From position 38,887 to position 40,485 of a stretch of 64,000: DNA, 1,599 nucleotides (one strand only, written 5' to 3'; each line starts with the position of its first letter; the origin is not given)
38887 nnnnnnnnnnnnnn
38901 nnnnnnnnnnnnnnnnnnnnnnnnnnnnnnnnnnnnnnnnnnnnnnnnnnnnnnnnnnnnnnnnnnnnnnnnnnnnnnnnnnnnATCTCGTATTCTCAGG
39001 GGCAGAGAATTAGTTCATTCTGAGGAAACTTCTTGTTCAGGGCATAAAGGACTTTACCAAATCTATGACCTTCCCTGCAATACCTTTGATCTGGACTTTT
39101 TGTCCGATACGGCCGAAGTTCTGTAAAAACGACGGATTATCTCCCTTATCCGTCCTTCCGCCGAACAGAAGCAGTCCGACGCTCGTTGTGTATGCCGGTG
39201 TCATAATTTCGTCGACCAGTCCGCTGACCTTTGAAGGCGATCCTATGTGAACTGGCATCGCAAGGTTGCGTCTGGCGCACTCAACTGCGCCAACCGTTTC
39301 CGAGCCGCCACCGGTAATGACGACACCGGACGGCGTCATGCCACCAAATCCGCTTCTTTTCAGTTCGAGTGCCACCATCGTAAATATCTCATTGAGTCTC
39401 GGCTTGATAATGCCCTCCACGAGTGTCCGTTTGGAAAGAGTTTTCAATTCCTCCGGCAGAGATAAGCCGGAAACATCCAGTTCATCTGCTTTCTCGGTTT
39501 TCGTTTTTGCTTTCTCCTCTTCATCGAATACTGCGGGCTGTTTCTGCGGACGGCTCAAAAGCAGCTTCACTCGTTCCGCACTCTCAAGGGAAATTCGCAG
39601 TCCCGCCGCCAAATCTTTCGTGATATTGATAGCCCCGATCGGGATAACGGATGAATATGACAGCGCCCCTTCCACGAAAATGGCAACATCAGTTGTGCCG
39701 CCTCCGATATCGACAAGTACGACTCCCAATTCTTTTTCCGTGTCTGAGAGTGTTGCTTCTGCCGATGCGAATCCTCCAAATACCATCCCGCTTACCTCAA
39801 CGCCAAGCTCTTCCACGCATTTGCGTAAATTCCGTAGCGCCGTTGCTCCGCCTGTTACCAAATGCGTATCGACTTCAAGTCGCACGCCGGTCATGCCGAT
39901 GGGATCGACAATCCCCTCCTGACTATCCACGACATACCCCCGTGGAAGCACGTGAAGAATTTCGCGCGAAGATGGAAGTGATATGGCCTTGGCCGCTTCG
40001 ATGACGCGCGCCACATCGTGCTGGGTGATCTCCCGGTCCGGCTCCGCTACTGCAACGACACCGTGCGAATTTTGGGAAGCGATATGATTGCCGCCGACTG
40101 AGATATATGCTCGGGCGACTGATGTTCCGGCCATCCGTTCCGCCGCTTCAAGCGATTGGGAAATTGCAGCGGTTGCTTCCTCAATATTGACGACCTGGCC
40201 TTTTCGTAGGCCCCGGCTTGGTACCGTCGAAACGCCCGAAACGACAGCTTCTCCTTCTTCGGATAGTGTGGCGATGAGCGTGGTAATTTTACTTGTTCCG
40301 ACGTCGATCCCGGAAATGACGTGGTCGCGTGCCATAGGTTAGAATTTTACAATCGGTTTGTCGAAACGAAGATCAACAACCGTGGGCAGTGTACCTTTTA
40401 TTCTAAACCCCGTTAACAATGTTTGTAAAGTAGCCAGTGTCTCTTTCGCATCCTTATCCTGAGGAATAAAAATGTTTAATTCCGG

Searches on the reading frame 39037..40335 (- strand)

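Call 51: search_protein_families(library=pfam, proteins=[window:39037-40335:-], max_evalue=0.00001)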
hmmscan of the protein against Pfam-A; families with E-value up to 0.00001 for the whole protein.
window:39037-40335:- (432 aa): 4 families
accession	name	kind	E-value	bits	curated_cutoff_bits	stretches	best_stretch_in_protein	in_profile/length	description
PF14450.12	FtsA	-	1.2e-36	126.3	31.8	2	206-387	1-127/127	Cell division protein FtsA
PF02491.25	SHS2_FTSA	-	1.9e-32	111.8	25.4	1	82-161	1-79/79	SHS2 domain inserted in FTSA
PF06723.19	MreB_Mbl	-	5.4e-08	32.5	27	1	198-366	140-305/327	MreB/Mbl protein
PF11104.14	PilM_2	-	4.1e-06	26.4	27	0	192-261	169-238/340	Type IV pilus assembly protein PilM;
